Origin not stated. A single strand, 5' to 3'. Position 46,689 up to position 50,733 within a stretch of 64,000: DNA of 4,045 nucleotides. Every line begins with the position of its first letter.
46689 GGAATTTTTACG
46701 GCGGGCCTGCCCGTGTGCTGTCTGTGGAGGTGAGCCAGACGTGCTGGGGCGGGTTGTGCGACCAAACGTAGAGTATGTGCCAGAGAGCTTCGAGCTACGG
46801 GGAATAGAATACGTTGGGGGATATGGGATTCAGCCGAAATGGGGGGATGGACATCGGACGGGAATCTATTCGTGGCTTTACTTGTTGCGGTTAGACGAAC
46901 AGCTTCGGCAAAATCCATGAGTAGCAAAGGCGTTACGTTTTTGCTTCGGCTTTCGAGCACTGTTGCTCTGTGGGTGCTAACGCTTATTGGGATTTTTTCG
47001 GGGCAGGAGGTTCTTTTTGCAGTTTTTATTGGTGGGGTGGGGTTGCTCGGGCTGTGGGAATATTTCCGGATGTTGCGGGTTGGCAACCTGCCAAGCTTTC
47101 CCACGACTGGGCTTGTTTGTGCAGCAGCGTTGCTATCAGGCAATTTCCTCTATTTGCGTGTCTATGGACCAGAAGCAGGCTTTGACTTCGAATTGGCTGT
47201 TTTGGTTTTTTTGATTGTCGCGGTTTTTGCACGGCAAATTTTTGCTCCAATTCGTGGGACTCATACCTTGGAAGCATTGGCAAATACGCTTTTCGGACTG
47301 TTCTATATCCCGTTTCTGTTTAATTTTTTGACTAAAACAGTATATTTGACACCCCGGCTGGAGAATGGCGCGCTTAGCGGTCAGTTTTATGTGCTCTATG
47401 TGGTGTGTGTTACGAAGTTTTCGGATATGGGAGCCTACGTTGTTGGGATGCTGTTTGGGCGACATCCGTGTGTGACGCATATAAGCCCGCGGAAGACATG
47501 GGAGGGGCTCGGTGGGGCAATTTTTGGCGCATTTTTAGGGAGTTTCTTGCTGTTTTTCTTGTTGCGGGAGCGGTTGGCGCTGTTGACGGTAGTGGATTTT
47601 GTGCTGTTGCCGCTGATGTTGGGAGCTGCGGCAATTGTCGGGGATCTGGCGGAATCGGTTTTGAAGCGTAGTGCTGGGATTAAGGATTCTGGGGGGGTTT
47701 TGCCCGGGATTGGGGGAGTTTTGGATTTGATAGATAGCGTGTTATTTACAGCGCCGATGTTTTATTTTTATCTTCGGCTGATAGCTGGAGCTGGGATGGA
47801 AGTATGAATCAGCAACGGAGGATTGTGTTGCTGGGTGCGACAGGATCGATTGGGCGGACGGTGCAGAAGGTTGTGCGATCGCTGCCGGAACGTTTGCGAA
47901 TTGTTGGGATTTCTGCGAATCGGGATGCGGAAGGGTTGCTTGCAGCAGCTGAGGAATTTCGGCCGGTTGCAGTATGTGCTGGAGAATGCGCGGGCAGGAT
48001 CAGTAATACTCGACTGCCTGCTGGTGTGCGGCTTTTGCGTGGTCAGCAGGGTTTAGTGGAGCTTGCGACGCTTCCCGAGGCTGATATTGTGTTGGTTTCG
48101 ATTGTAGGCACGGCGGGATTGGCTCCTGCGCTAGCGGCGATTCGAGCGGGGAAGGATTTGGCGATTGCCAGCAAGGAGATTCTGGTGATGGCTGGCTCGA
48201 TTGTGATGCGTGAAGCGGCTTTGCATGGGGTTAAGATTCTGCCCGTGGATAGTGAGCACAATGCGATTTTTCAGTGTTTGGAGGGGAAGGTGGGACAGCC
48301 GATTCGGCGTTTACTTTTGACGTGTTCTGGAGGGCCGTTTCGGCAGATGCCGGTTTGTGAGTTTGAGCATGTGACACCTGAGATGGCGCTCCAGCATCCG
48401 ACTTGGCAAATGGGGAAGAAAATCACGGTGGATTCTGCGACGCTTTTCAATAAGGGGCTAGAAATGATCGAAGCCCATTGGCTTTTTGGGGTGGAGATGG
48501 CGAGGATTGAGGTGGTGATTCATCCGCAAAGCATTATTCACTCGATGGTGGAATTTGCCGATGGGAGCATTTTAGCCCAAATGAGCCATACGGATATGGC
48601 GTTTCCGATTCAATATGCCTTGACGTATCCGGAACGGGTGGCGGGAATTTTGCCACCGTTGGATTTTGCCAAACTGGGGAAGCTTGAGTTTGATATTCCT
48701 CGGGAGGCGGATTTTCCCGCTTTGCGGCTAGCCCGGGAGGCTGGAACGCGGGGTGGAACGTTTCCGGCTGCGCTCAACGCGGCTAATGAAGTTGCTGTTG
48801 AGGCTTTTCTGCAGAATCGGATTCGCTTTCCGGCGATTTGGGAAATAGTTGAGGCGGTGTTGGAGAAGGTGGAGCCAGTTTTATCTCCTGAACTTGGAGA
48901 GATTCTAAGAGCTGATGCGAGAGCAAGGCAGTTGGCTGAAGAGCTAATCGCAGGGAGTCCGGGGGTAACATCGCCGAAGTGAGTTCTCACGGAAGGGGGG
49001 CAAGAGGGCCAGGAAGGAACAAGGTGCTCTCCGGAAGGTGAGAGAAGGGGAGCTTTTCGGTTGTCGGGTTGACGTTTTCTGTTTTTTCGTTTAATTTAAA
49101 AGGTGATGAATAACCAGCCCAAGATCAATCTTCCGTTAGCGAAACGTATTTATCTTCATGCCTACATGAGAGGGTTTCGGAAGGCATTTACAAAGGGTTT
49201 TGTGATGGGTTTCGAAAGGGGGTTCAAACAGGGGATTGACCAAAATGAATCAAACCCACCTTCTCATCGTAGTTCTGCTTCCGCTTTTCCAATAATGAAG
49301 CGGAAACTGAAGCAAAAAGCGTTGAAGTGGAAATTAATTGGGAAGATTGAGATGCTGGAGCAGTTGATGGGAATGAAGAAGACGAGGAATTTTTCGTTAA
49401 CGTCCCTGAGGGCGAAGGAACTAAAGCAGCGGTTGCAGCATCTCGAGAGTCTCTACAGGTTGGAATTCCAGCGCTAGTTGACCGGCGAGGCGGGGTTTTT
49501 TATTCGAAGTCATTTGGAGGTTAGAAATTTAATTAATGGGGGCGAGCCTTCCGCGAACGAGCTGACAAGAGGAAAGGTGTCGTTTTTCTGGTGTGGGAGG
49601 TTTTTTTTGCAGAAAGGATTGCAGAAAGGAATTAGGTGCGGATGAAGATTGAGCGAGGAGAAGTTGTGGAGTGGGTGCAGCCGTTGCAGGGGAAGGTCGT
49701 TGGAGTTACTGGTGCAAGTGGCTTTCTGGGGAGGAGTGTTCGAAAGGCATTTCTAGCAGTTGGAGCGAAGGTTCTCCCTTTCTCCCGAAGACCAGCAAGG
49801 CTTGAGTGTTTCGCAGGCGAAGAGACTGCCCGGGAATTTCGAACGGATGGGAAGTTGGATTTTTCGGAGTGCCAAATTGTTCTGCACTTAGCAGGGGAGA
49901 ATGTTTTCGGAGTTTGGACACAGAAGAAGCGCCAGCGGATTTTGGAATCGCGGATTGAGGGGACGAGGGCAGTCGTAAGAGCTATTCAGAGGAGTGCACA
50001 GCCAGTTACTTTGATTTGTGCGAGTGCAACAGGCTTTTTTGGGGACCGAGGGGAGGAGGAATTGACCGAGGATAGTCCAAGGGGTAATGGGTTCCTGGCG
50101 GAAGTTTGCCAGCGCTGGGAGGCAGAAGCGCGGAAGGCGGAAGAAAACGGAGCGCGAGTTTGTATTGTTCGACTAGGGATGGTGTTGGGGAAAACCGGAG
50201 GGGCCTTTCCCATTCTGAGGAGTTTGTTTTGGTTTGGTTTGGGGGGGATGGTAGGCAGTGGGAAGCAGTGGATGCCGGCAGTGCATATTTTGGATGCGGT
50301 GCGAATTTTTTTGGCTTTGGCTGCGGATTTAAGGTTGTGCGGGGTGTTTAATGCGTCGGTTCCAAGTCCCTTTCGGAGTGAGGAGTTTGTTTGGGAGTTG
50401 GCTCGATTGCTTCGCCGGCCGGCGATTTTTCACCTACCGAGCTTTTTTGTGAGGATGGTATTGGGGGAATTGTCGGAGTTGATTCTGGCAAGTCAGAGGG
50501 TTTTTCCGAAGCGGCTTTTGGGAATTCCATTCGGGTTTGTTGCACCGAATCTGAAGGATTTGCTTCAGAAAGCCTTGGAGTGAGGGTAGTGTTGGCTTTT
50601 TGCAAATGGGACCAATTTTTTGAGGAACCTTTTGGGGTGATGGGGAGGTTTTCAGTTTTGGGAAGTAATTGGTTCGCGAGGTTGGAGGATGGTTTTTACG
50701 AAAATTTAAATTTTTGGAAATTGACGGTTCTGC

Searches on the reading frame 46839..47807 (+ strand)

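Call 88: search_protein_families(library=pfam, proteins=[window:46839-47807:+], max_evalue=1e-8)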
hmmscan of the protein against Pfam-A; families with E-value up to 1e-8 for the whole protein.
window:46839-47807:+ (322 aa): 1 family
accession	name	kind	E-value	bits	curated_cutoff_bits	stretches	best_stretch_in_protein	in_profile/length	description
PF01148.25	CTP_transf_1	-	2.8e-52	178.6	24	1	37-314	3-263/264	Cytidylyltransferase family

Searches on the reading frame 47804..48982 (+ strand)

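Call 88: search_protein_families(library=pfam, proteins=[window:47804-48982:+], max_evalue=1e-8)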
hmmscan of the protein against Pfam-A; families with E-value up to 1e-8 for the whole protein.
window:47804-48982:+ (392 aa): 3 families
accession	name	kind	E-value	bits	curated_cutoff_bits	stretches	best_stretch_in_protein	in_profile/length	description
PF08436.17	DXP_redisom_C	-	4.4e-39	132.9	26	1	145-228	1-84/84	1-deoxy-D-xylulose 5-phosphate reductoisomerase C-terminal domain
PF13288.12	DXPR_C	-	1.8e-38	131.8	27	1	260-376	1-114/115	DXP reductoisomerase C-terminal domain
PF02670.22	DXP_reductoisom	-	7e-31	108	21.7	1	7-131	1-129/129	1-deoxy-D-xylulose 5-phosphate reductoisomerase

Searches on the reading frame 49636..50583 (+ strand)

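Call 88: search_protein_families(library=pfam, proteins=[window:49636-50583:+], max_evalue=1e-8)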
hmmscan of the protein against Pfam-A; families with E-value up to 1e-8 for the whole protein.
window:49636-50583:+ (315 aa): 2 families
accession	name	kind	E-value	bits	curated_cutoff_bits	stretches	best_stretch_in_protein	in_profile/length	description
PF01370.27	Epimerase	-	2.9e-17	63.3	20.9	1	24-231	3-227/240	NAD dependent epimerase/dehydratase family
PF08338.16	DUF1731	-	7.1e-12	45.3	27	1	268-311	2-45/47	Domain of unknown function (DUF1731)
